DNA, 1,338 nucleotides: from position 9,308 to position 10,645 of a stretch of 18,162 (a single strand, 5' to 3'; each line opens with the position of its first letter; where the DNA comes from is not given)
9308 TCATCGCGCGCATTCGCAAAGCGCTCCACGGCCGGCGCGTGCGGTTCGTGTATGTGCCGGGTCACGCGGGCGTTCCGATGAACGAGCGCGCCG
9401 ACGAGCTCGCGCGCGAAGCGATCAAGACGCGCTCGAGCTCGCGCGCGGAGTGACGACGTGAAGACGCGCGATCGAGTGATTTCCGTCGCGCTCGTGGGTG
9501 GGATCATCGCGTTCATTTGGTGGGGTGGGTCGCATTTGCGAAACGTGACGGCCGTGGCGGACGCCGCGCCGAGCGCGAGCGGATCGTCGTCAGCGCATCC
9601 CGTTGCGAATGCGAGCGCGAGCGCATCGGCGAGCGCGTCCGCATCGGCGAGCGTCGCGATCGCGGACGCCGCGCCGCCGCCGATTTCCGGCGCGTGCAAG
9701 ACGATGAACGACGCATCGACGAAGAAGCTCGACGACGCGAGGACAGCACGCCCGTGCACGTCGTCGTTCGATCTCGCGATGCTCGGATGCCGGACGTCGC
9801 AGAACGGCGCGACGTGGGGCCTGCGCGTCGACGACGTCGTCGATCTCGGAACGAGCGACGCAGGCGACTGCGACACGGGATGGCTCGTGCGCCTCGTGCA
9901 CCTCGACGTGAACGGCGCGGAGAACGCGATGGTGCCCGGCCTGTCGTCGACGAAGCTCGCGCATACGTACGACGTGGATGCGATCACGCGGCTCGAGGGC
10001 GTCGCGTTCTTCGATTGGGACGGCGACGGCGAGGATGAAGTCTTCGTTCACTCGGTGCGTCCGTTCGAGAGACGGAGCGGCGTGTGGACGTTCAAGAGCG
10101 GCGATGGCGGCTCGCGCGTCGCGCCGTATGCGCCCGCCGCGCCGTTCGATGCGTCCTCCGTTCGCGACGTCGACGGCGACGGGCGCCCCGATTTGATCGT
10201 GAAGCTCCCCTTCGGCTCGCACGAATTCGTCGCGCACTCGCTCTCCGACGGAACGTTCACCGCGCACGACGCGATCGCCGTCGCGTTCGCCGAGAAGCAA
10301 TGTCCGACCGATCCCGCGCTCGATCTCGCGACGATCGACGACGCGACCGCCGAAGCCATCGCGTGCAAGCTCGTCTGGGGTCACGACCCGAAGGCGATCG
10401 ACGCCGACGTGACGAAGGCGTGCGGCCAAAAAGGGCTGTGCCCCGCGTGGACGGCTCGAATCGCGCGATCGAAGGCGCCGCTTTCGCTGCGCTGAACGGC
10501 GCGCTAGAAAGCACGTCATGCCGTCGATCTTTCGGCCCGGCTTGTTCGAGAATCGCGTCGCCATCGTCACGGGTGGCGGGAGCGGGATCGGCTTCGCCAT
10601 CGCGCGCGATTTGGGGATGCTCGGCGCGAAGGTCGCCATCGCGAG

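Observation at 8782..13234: Tight four-gene string: RNase HI > membrane protein with Ser/Ala/Pro-rich linker > SDR > PMT/TMTC-like GT-C glycosyltransferase. A candidate protein O-glycosylation module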

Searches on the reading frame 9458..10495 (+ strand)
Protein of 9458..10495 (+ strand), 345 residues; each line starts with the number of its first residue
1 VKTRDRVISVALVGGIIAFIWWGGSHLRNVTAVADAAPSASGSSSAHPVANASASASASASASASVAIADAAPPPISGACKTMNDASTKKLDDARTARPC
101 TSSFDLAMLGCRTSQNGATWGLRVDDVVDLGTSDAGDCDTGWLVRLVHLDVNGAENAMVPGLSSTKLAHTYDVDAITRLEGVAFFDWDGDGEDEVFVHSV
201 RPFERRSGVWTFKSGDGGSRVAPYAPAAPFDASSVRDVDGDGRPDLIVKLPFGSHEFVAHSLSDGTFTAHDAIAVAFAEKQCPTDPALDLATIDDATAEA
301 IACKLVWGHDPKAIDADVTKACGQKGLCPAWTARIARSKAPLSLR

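Call 4: search_protein_families(library=pfam, proteins=[window:9458-10495:+], max_evalue=0.01)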
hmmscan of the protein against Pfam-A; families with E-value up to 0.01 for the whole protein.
window:9458-10495:+ (345 aa): 2 families
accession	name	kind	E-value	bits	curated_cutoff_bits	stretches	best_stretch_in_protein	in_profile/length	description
PF13517.12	FG-GAP_3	-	5.5e-07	30.5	26.9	1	186-248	1-61/61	FG-GAP-like repeat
PF01839.29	FG-GAP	-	0.00027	21.2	22.1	1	233-251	5-23/37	FG-GAP repeat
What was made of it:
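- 9458..10495 (+): Type II membrane-anchored periplasmic protein. It has a TM helix (residues 3-27), a disordered linker, then a Cys-containing partial beta-propeller with FG-GAP-like DxDxDG loops and a helical tail. It is a lineage-specific occupant of a variable slot. FG-GAP_3 5.5e-7 (call 4).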

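Call 5: search_protein_families(library=ncbifam, proteins=[window:9458-10495:+], max_evalue=0.01)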
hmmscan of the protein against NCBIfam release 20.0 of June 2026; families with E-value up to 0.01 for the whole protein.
window:9458-10495:+ (345 aa): 1 family
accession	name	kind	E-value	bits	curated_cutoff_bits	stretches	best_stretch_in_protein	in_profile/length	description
NF038033.1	FEA1_rel_lipo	equivalog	0.0067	15.2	250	1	28-77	24-73/406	FEA1-related lipoprotein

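Call 21: find_homologous_proteins(query=window:9458-10495:+)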
Query window:9458-10495:+ (345 aa): 40 proteins with E <= 0.001 among 8000 candidates.
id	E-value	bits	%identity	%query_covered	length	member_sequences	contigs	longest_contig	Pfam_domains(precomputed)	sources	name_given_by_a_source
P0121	5.6e-128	445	62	100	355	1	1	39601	-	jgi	jgi:hypothetical protein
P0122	5.2e-114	399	56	100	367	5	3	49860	PF13517.13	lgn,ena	-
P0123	8.3e-114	398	55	100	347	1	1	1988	PF13517.13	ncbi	-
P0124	4.1e-113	396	54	100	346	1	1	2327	PF13517.13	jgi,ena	-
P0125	3.6e-106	373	55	100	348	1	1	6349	-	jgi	jgi:hypothetical protein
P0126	3.9e-104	367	53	100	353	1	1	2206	PF13517.13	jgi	jgi:hypothetical protein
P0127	5.8e-102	359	52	100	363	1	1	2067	PF01839.30,PF13517.13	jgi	jgi:hypothetical protein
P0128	1.2e-101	358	53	100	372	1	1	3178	-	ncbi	-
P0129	2.2e-101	357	50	100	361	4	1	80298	-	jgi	jgi:hypothetical protein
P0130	5.3e-101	356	53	100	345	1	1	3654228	PF13517.13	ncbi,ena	-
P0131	1.3e-100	355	51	100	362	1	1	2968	PF13517.13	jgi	jgi:hypothetical protein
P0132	4.8e-99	350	54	100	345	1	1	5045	-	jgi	jgi:hypothetical protein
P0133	6.5e-93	330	54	83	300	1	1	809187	PF13517.13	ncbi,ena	-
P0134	1.0e-87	313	56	78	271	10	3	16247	-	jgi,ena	-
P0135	3.4e-87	311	54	81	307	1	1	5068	-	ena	-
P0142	2.7e-61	226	43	89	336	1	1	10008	PF13517.13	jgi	jgi:hypothetical protein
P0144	3.2e-59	219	40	99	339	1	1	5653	PF01839.30,PF13517.13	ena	-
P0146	6.1e-44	169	36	100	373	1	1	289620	-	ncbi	-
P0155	1.6e-9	55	30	70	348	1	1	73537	-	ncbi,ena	-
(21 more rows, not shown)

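Call 45: find_encoding_contigs(protein=P0146, flank=6000, max_places=2)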
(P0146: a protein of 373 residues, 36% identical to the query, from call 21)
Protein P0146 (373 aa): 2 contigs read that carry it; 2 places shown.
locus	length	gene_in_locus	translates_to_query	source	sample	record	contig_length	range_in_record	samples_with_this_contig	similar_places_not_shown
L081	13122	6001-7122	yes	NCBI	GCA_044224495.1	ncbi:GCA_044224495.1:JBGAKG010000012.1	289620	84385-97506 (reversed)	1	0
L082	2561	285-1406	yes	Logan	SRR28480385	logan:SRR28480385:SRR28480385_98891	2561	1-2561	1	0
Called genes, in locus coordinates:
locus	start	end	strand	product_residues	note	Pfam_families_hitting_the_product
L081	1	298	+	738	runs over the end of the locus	PF22544:HYDIN_VesB_CFA65-like_Ig (faint), PF15780:ASH (weak), PF22073:Cep192_D4 (faint), PF22067:Cep192_D3 (faint)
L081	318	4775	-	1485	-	-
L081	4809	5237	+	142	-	PF20789:4HBT_3C (weak), PF13622:4HBT_3, PF03061:4HBT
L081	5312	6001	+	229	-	PF00075:RNase_H, PF13456:RVT_3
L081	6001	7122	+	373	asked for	-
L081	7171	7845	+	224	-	-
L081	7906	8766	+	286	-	PF00106:adh_short, PF08659:KR, PF13561:adh_short_C2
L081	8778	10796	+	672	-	-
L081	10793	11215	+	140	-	-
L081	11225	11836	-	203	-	-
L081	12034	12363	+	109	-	PF00196:GerE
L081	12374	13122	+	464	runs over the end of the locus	PF00158:Sigma54_activat, PF14532:Sigma54_activ_2, PF07728:AAA_5 (weak), PF25601:AAA_lid_14 (weak)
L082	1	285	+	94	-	?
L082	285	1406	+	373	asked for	-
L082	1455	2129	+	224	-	-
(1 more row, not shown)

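Call 46: find_encoding_contigs(protein=P0129, flank=6000, max_places=2)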
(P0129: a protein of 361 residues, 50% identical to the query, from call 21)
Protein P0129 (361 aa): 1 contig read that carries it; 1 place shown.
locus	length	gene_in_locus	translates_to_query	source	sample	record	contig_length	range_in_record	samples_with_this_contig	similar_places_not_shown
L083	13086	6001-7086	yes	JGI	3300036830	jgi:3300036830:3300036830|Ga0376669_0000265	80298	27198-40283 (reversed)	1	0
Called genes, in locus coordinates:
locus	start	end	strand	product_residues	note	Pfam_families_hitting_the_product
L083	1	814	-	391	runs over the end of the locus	PF00069:Pkinase, PF07714:PK_Tyr_Ser-Thr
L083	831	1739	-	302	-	PF01476:LysM (faint)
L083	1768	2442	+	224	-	PF07209:DUF1415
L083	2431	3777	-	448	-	PF00069:Pkinase, PF01636:APH (faint), PF07714:PK_Tyr_Ser-Thr, PF03109:ABC1 (weak)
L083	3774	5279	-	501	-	PF01676:Metalloenzyme, PF06415:iPGM_N, PF01663:Phosphodiest (weak)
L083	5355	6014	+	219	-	PF00075:RNase_H, PF13456:RVT_3 (weak)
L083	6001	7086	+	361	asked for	-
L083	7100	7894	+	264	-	PF23441:SDR (weak), PF00106:adh_short, PF08659:KR, PF13561:adh_short_C2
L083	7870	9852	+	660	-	-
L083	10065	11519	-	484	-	PF04885:Stig1 (weak)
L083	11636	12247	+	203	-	PF00034:Cytochrom_C, PF13442:Cytochrome_CBB3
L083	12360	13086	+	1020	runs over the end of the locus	PF00873:ACR_tran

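Call 69: find_encoding_contigs(protein=P0142, flank=6000, max_places=2)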
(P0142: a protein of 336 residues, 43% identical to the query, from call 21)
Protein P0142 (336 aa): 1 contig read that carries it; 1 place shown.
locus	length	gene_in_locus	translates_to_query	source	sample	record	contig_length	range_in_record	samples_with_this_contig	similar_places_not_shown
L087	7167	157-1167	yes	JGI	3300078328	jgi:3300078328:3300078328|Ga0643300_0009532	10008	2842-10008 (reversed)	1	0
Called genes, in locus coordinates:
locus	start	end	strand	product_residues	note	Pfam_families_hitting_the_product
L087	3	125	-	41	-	?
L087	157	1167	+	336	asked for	PF13517:FG-GAP_3 (faint)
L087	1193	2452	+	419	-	PF01906:YbjQ_1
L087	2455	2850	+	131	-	PF04892:VanZ-LLP1 (weak)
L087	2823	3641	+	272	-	-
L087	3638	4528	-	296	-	PF13385:Laminin_G_3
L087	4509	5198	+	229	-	PF00300:His_Phos_1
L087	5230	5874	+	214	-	-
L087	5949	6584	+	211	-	-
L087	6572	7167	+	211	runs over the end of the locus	-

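Call 70: find_encoding_contigs(protein=P0155, flank=6000, max_places=2)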
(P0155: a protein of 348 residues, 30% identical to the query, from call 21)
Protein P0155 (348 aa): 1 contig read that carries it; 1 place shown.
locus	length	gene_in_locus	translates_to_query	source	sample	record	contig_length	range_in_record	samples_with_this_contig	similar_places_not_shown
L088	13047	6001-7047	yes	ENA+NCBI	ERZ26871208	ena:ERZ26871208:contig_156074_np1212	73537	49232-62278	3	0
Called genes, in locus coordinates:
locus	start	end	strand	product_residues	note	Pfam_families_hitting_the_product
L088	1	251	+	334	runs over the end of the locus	PF00493:MCM (faint), PF20030:bpMoxR, PF00004:AAA, PF07726:AAA_3, PF07728:AAA_5, PF17863:AAA_lid_2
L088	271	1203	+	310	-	PF01882:DUF58, PF00092:VWA (faint), PF13519:VWA_2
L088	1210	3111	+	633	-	PF07584:BatA (weak), PF13519:VWA_2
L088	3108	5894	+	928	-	PF00092:VWA (weak), PF05762:VWA_CoxE (faint), PF09967:DUF2201 (faint), PF13519:VWA_2 (weak), PF07090:GATase1_like (faint), PF00092:VWA, PF13519:VWA_2, PF13768:VWA_3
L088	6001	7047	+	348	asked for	-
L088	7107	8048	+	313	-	PF02558:ApbA, PF08546:ApbA_C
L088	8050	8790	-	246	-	-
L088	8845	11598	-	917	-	-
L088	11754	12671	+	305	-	PF02574:S-methyl_trans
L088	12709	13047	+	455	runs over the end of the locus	PF04107:GCS2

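Call 71: find_encoding_contigs(protein=P0144, flank=5000, max_places=2)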
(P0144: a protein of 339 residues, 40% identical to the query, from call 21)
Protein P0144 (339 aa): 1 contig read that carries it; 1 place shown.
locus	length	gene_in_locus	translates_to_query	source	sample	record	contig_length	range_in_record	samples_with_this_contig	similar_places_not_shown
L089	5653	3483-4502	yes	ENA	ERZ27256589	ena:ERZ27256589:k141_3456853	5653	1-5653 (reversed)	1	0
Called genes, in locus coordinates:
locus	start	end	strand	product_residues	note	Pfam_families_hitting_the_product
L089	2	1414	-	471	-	?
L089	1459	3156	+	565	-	-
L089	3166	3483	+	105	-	-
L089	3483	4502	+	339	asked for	PF01839:FG-GAP (faint), PF13517:FG-GAP_3 (weak)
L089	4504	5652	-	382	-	?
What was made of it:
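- On Cis-encoded enzyme-substrate O-glycosylation module: Ser/Thr-poor family members lie outside the locus (calls 69, 71).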

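Call 72: find_encoding_contigs(protein=P0122, flank=5000, max_places=2)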
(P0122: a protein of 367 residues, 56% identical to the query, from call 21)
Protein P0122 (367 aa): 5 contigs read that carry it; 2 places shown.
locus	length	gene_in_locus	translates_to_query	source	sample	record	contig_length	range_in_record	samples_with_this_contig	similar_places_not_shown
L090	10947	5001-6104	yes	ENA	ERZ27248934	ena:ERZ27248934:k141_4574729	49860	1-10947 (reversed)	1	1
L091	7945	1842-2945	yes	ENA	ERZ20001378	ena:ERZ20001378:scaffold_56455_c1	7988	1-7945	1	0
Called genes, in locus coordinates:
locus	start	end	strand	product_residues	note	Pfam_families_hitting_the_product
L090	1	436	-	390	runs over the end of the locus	PF00069:Pkinase, PF07714:PK_Tyr_Ser-Thr, PF01636:APH (weak)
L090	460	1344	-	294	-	PF01476:LysM (faint)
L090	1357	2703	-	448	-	PF00069:Pkinase, PF01636:APH (faint), PF07714:PK_Tyr_Ser-Thr, PF03109:ABC1 (weak)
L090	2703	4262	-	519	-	PF01676:Metalloenzyme, PF06415:iPGM_N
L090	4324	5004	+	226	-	PF00075:RNase_H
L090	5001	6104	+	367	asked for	PF13517:FG-GAP_3 (faint)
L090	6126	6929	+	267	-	PF00106:adh_short, PF08659:KR, PF13561:adh_short_C2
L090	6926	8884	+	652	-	-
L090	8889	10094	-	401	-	-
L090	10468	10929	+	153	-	PF00034:Cytochrom_C, PF13442:Cytochrome_CBB3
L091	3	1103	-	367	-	?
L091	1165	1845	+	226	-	PF00075:RNase_H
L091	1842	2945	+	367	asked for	PF13517:FG-GAP_3 (faint)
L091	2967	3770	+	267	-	PF00106:adh_short, PF08659:KR, PF13561:adh_short_C2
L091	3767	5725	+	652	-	-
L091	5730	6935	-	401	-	-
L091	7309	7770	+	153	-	PF00034:Cytochrom_C, PF13442:Cytochrome_CBB3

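Call 73: predict_structure(alignment_id=A2)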
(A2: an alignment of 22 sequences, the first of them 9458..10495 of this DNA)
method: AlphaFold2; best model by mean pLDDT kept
length: 345 residues; sequences in the alignment: 22
mean_pLDDT: 81.5   pTM: 0.68
mean pLDDT of the five models: 81.5, 79.3, 76.6, 76.0, 71.8
residues with pLDDT >= 90: 146; 70-90: 143; 50-70: 20; < 50: 36
segments of 3 or more residues with pLDDT < 50: 30-65
pLDDT, mean of each block of 10 residues (from residue 1): 74 90 72 41 36 36 53 87 97 94 91 94 93 79 95 92 72 85 87 90 86 86 76 89 87 84 84 91 92 89 92 92 84 82 83
secondary structure, 60 per line:
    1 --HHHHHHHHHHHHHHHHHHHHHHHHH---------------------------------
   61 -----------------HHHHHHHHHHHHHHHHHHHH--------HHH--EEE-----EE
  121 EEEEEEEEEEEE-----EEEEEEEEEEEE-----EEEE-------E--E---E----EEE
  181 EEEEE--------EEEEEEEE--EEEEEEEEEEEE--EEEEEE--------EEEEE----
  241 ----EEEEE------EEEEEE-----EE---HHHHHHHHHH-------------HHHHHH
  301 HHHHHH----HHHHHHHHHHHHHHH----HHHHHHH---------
elements in order: H3-27 H78-97 E111-113 E119-132 E138-149 E155-158 E178-185 E194-201 E204-215 E218-223 E232-236 E245-249 E256-261 H272-281 H295-306 H311-325 H330-336
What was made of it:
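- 9458..10495 (+): AlphaFold pLDDT 81.5, linker below 50 (call 73).
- Checked: AlphaFold gives pLDDT below 50 for residues 30-65, meaning disordered (call 73).
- The linker is periplasmic and disordered (call 73).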
